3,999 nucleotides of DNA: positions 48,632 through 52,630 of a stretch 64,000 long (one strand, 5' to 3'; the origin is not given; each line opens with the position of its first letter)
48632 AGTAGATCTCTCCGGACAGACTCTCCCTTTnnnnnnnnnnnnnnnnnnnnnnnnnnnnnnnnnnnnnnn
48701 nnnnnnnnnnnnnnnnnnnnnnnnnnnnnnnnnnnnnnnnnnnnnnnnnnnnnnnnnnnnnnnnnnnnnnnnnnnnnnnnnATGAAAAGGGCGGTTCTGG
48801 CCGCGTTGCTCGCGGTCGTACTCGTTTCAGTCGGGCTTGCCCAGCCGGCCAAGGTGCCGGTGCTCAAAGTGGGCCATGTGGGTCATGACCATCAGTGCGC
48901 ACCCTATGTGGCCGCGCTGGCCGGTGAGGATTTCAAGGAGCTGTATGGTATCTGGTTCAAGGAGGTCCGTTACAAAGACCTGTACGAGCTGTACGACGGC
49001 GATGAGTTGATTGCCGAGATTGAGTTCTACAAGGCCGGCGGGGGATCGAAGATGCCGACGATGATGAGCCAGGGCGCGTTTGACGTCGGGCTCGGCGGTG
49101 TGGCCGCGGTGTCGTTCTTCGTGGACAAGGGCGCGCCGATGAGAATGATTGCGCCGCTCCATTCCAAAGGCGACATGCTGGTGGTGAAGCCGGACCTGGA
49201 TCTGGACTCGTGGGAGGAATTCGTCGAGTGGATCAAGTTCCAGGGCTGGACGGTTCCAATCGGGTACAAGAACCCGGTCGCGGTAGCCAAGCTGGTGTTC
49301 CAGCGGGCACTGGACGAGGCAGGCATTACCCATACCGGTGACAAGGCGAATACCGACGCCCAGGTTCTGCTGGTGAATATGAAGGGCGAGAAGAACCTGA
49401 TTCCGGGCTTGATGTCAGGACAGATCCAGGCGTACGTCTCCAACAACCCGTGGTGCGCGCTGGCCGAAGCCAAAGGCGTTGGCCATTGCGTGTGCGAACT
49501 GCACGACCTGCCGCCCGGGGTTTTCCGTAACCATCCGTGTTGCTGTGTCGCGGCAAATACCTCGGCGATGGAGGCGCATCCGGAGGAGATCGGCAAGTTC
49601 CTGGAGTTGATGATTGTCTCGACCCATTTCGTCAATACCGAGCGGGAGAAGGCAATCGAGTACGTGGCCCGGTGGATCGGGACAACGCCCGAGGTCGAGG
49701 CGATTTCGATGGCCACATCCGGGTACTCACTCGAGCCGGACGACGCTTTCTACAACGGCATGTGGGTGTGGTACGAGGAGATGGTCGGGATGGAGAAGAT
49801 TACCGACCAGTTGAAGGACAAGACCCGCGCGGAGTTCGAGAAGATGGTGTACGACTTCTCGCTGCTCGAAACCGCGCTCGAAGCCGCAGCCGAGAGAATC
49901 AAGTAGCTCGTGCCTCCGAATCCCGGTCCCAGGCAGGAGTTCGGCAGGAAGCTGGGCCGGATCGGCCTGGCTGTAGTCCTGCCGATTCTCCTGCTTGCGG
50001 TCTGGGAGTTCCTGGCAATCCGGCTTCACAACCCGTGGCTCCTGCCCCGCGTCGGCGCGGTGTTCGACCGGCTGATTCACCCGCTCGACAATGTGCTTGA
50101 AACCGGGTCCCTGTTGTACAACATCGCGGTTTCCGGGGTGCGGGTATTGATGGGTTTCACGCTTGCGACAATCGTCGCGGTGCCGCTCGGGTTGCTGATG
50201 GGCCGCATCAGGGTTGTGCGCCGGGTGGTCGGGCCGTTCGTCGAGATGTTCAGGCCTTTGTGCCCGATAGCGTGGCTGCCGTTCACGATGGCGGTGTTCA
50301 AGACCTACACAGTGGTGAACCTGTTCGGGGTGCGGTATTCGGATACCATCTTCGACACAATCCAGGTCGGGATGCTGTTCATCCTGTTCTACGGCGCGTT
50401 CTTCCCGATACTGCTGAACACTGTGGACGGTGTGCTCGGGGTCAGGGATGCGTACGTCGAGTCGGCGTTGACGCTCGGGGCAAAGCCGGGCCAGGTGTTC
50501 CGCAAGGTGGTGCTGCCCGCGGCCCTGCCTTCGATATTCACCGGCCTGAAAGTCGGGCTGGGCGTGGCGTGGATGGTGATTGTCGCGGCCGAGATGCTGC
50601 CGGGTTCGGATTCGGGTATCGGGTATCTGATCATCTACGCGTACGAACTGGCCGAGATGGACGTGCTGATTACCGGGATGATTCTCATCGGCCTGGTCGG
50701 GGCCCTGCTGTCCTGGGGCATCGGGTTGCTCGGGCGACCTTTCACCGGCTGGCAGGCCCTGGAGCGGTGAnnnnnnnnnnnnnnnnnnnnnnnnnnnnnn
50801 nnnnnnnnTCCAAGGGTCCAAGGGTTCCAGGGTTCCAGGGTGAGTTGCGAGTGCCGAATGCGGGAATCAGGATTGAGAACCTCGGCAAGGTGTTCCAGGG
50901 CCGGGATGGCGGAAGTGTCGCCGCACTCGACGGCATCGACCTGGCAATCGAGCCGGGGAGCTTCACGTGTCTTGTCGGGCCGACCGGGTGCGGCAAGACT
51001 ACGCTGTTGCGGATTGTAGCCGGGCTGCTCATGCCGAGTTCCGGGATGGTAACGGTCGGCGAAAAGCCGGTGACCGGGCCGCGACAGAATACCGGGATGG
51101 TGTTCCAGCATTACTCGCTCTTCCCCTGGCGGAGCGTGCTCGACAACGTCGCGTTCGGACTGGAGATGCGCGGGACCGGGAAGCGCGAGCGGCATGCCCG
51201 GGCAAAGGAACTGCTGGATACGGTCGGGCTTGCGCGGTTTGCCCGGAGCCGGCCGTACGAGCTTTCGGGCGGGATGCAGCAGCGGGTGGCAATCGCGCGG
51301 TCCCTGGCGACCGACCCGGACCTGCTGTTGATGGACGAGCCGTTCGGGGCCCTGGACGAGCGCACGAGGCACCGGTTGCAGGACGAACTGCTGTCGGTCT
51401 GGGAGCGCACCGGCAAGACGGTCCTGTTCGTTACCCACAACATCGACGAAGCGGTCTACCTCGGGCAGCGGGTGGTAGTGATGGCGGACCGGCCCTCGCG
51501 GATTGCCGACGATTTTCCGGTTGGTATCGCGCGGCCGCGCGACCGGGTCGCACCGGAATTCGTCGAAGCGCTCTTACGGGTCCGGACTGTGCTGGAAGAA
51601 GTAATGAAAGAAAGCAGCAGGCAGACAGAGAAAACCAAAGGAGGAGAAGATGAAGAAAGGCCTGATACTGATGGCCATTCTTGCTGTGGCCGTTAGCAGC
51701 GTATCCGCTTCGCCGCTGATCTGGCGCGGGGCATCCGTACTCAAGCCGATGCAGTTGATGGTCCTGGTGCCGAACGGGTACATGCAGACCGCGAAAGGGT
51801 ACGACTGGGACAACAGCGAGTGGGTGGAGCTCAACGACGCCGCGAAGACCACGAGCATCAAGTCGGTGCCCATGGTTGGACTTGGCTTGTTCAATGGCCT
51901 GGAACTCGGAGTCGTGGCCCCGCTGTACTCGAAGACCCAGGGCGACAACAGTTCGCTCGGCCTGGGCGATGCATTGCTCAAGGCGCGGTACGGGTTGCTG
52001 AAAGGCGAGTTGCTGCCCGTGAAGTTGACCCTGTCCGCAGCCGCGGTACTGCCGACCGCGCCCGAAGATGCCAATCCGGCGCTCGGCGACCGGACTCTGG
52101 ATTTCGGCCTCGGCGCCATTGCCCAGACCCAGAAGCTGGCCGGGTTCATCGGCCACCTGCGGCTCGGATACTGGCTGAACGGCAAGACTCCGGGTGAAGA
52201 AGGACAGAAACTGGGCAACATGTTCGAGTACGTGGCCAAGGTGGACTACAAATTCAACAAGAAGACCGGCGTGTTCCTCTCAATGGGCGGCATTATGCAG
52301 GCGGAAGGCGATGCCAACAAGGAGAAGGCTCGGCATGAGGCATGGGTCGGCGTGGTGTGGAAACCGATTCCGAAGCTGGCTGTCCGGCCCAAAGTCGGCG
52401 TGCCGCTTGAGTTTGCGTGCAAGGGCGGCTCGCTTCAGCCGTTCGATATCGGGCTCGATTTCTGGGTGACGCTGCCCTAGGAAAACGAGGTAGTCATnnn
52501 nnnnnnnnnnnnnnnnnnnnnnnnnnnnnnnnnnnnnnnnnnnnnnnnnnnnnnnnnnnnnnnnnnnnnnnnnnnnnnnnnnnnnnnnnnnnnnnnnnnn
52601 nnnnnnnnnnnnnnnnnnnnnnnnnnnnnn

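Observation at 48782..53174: ABC importer operon with an embedded outer-membrane beta-barrel, an FtrB-like CPC-CPC-CHC protein and a PNPOx-like protein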

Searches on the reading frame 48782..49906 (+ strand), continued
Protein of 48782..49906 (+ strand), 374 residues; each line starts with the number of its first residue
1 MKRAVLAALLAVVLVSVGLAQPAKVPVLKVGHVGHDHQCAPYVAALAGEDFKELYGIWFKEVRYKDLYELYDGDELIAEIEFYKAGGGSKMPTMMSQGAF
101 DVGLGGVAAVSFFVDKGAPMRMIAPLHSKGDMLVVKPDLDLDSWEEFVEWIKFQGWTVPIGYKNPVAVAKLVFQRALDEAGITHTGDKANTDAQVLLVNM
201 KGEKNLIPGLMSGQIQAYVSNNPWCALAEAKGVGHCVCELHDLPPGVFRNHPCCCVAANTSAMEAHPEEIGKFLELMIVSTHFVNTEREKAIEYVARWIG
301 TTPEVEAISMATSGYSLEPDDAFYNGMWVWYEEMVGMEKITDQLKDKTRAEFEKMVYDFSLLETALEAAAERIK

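Call 33: fold_search(model_id=the predicted structure, library=pdb)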
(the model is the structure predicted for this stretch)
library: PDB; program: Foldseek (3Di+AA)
matches with E <= 10: 1457; with E <= 0.001: 911
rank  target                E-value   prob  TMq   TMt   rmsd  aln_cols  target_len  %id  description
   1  9uai                  9.0e-17  1.00  0.67  0.68   4.4       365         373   14  Crystal structure of cyanobacterial CRD of CmpBCD in the presence of nitrate (released 2026-04-08)
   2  3un6                  8.1e-16  1.00  0.68  0.85   3.7       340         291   14  2.0 Angstrom Crystal Structure of Ligand Binding Component of ABC-type Import System from Staphylococcus aureus with Zin (released 2011-12-07)
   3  9uak                  2.7e-15  1.00  0.66  0.67   4.2       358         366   14  Crystal structure of C terminal regulatory domain of cyanobacterial bicarbonate transporter CmpABCD (released 2026-04-08)
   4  3ksx                  4.0e-15  1.00  0.62  0.77   4.5       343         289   12  The alkanesulfonate-binding protein SsuA from Xanthomonas axonopodis pv. citri bound to MOPS (released 2010-10-13)
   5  2i4b                  4.5e-15  1.00  0.62  0.59   6.6       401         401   15  Crystal structure of Bicarbonate Transport Protein CmpA from Synechocystis sp. PCC 6803 in complex with bicarbonate and  (released 2006-12-19)
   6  2i48                  7.3e-15  1.00  0.65  0.61   6.2       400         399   14  Crystal structure of Bicarbonate Transport Protein CmpA from Synechocystis sp. PCC 6803 in complex with carbonic acid (released 2006-12-19)
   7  2i49                  7.7e-15  1.00  0.64  0.61   6.2       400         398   14  Crystal structure of apo form of Bicarbonate Transport Protein CmpA from Synechocystis sp. PCC 6803 (released 2006-12-19)
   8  2g29                  1.2e-14  1.00  0.63  0.62   6.0       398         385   12  crystal structure of the periplasmic nitrate-binding protein NrtA from Synechocystis PCC 6803 (released 2006-07-11)
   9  3ksj                  2.4e-14  1.00  0.60  0.75   4.2       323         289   13  The alkanesulfonate-binding protein SsuA from Xabthomonas axonopodis pv. citri bound to MES (released 2010-10-13)
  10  2x26_B                4.6e-14  1.00  0.60  0.74   4.2       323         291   12  Crystal structure of the periplasmic aliphatic sulphonate binding protein SsuA from Escherichia coli (released 2010-04-14)
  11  3e4r                  4.9e-14  1.00  0.59  0.74   4.3       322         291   14  Crystal structure of the alkanesulfonate binding protein (SsuA) from the phytopathogenic bacteria Xanthomonas axonopodis (released 2008-09-23)
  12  2x26_A                5.1e-14  1.00  0.56  0.66   4.5       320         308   14  Crystal structure of the periplasmic aliphatic sulphonate binding protein SsuA from Escherichia coli (released 2010-04-14)
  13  9u9z_C                8.8e-14  1.00  0.67  0.40   4.7       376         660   14  Cryo-EM structure of cyanobacterial bicarbonate transporter CmpBCD (released 2026-04-01)
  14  3qsl_B                8.8e-14  1.00  0.57  0.64   5.9       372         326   16  Structure of CAE31940 from Bordetella bronchiseptica RB50 (released 2011-03-23)
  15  3qsl_A                1.0e-13  1.00  0.57  0.65   5.4       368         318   15  Structure of CAE31940 from Bordetella bronchiseptica RB50 (released 2011-03-23)
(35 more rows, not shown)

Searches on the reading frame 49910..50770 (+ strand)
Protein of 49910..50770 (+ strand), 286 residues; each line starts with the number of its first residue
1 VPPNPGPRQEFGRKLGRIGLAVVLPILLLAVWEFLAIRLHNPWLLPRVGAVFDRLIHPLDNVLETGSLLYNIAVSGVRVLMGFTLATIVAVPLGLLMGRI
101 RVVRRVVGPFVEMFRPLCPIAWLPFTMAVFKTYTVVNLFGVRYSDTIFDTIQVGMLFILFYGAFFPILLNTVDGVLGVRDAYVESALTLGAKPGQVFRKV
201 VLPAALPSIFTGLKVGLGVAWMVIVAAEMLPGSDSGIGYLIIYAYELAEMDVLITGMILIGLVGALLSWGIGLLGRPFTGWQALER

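Call 3: search_protein_families(library=pfam, proteins=[window:49910-50770:+], max_evalue=0.01)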
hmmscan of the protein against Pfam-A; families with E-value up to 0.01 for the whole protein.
window:49910-50770:+ (286 aa): 1 family
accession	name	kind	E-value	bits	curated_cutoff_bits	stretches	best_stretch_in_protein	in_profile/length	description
PF00528.27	BPD_transp_1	-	4.9e-21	75.7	26.4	1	90-268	1-168/184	Binding-protein-dependent transport system inner membrane component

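Call 4: search_protein_families(library=ncbifam, proteins=[window:49910-50770:+], max_evalue=0.01)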
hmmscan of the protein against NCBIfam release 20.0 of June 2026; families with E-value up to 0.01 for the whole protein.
window:49910-50770:+ (286 aa): 17 families
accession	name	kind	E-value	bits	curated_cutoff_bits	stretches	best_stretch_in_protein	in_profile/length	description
NF040733.1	ABC_perm_U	equivalog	7e-41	140.4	295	1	22-282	12-249/251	ABC transporter permease subunit SaoP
TIGR01183.1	ntrB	equivalog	3.2e-36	124.9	209.05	1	66-268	13-196/202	nitrate ABC transporter permease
NF007545.0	PRK10160.1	equivalog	5.2e-33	114.6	342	1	23-283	30-272/275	taurine ABC transporter permease TauC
NF008470.0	PRK11365.1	equivalog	4.3e-26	91.9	347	1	22-282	15-253/263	aliphatic sulfonate ABC transporter permease SsuC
TIGR01581.1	Mo_ABC_porter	hypoth_equivalog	2.7e-06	27.1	210.3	1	62-213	13-164/225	ABC transporter permease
TIGR02139.1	permease_CysT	equivalog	6.7e-06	25.9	246.1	1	152-246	132-233/265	sulfate ABC transporter permease subunit CysT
TIGR00974.1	3a0107s02c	equivalog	1.6e-05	24.2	193.45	1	164-218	140-195/272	phosphate ABC transporter permease PstA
TIGR03416.1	ABC_choXWV_perm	equivalog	1.7e-05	24.5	363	1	73-254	89-250/267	choline ABC transporter permease subunit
NF008196.0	PRK10952.1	equivalog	2.2e-05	23.5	439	1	78-260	152-314/356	glycine betaine/L-proline ABC transporter permease ProW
TIGR02141.1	modB_ABC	equivalog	5.3e-05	23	182.6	1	164-249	91-181/208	molybdate ABC transporter permease subunit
NF008208.0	PRK10971.1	equivalog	0.00012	21.7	415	1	83-215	67-203/277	sulfate/thiosulfate ABC transporter permease CysT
TIGR00969.1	3a0106s02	subfamily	0.00024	20.7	240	1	154-246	145-241/272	sulfate ABC transporter permease subunit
NF011624.0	PRK15050.1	equivalog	0.00063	18.9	247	1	171-214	180-223/297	2-aminoethylphosphonate ABC transporter permease subunit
NF007047.0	PRK09500.1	equivalog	0.00078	19.1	326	1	165-265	140-245/257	spermidine/putrescine ABC transporter permease PotC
TIGR02138.1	phosphate_pstC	equivalog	0.0016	17.6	196.45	1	173-233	173-233/296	phosphate ABC transporter permease subunit PstC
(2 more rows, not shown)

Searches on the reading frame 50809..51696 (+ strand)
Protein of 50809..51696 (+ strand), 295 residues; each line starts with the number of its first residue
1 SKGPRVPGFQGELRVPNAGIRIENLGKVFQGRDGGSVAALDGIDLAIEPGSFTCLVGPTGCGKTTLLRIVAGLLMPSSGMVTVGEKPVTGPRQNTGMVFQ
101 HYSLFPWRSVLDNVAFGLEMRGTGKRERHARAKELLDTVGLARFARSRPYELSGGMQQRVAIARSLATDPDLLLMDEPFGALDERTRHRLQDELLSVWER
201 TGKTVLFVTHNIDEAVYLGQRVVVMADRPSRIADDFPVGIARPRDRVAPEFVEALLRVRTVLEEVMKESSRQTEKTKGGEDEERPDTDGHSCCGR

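Call 3: search_protein_families(library=pfam, proteins=[window:50809-51696:+], max_evalue=0.01)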
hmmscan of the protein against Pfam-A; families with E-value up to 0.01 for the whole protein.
window:50809-51696:+ (295 aa): 11 families
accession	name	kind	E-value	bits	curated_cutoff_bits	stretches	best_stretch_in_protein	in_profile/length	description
PF00005.33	ABC_tran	-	6.1e-34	118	25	1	40-179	1-136/137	ABC transporter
PF13304.12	AAA_21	-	2.8e-07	31.4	27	0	149-211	235-299/304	AAA domain, putative AbiEii toxin, Type IV TA system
PF00004.35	AAA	-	1.8e-05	25.6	21.2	1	54-73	2-21/131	ATPase family associated with various cellular activities (AAA)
PF13401.12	AAA_22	-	0.00022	22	27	1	50-137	5-65/130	AAA domain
PF13238.12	AAA_18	-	0.0014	19.5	29.4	0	54-73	2-21/128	AAA domain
PF13476.12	AAA_23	-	0.0015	19.7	27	1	43-70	15-39/201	AAA domain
PF25199.1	nSTAND_NTPase5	-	0.0019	18.5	34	0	50-75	41-66/145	Novel STAND NTPase 5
PF13555.12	AAA_29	-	0.0022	18.1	27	1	42-78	14-50/61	P-loop containing region of AAA domain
PF07728.20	AAA_5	-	0.0051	17.3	22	1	54-79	3-28/139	AAA domain (dynein-related subfamily)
PF13481.12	AAA_25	-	0.0064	16.6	27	0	47-67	30-50/195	AAA domain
PF13604.12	AAA_30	-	0.0088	16.2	27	0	49-77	17-45/191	AAA domain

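Call 4: search_protein_families(library=ncbifam, proteins=[window:50809-51696:+], max_evalue=0.01)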
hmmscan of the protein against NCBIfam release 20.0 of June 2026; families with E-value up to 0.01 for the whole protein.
window:50809-51696:+ (295 aa): 193 families (the best 25 are shown)
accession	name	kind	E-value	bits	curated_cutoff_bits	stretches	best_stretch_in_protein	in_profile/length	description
NF008421.0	PRK11248.1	equivalog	7.4e-71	238.6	357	1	35-242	13-219/255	taurine ABC transporter ATP-binding subunit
NF040729.1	ABC_ATP_SaoA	equivalog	1.4e-70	237.6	360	1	20-264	2-245/248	ABC transporter ATP-binding protein SaoA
TIGR03265.1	PhnT2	equivalog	1.3e-64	218.7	457.7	1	35-227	15-210/353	putative 2-aminoethylphosphonate ABC transporter ATP-binding protein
TIGR01184.1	ntrCD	subfamily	4.8e-64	216.1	291.8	1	40-247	1-211/230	nitrate ABC transporter ATP-binding protein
TIGR03415.1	ABC_choXWV_ATP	equivalog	5.5e-62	209.9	483.75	1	34-274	34-287/382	choline ABC transporter ATP-binding protein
TIGR01186.1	proV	subfamily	5.9e-60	203.3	326.6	1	34-227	3-205/363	betaine/proline/choline family ABC transporter ATP-binding protein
TIGR01187.1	potA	subfamily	1.4e-59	201.8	355.6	1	55-229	1-178/325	polyamine ABC transporter ATP-binding protein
NF008420.0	PRK11247.1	equivalog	1e-58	198.5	395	1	37-275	25-252/257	aliphatic sulfonates ABC transporter ATP-binding protein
NF006987.0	PRK09452.1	equivalog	1.1e-57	195.5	482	1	20-227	18-223/378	spermidine/putrescine ABC transporter ATP-binding protein PotA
TIGR00968.1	3a0106s01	subfamily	9.6e-56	188.9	342.75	1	23-227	4-206/237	sulfate ABC transporter ATP-binding protein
NF040840.2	tungstate_WtpC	equivalog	2.8e-53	181.4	440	1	40-246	16-225/347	tungstate ABC transporter ATP-binding protein WtpC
TIGR03258.1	PhnT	equivalog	4.3e-53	180.6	499.15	1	18-228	7-216/359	2-aminoethylphosphonate ABC transport system ATP-binding subunit PhnT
NF008653.0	PRK11650.1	subfamily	9.2e-53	179.5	432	1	18-226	2-209/357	sn-glycerol-3-phosphate ABC transporter ATP-binding protein UgpC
NF043075.1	MMSYN1_0197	equivalog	1.6e-52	178.6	550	1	21-227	4-208/341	spermidine/putrescine ABC transporter ATP-binding protein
NF008621.0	PRK11607.1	equivalog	1.2e-51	175.7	613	1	20-264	20-262/377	putrescine ABC transporter ATP-binding subunit PotG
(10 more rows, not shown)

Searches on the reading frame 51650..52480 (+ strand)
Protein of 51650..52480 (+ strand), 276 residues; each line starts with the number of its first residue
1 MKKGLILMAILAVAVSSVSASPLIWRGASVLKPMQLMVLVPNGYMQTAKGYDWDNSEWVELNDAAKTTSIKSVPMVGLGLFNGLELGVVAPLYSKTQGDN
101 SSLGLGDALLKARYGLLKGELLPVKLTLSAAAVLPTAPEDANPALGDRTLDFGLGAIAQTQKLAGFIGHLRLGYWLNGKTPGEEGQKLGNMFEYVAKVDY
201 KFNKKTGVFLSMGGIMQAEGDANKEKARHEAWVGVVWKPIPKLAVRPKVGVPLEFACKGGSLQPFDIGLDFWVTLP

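Call 3: search_protein_families(library=pfam, proteins=[window:51650-52480:+], max_evalue=0.01)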
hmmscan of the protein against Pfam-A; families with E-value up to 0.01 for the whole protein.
window:51650-52480:+ (276 aa): 1 family
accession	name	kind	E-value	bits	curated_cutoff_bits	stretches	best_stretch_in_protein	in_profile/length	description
PF13557.12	Phenol_MetA_deg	-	1.2e-05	25.9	22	1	88-254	53-226/242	Putative MetA-pathway of phenol degradation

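Call 4: search_protein_families(library=ncbifam, proteins=[window:51650-52480:+], max_evalue=0.01)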
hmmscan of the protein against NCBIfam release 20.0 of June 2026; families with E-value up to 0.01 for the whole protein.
window:51650-52480:+ (276 aa): 0 families
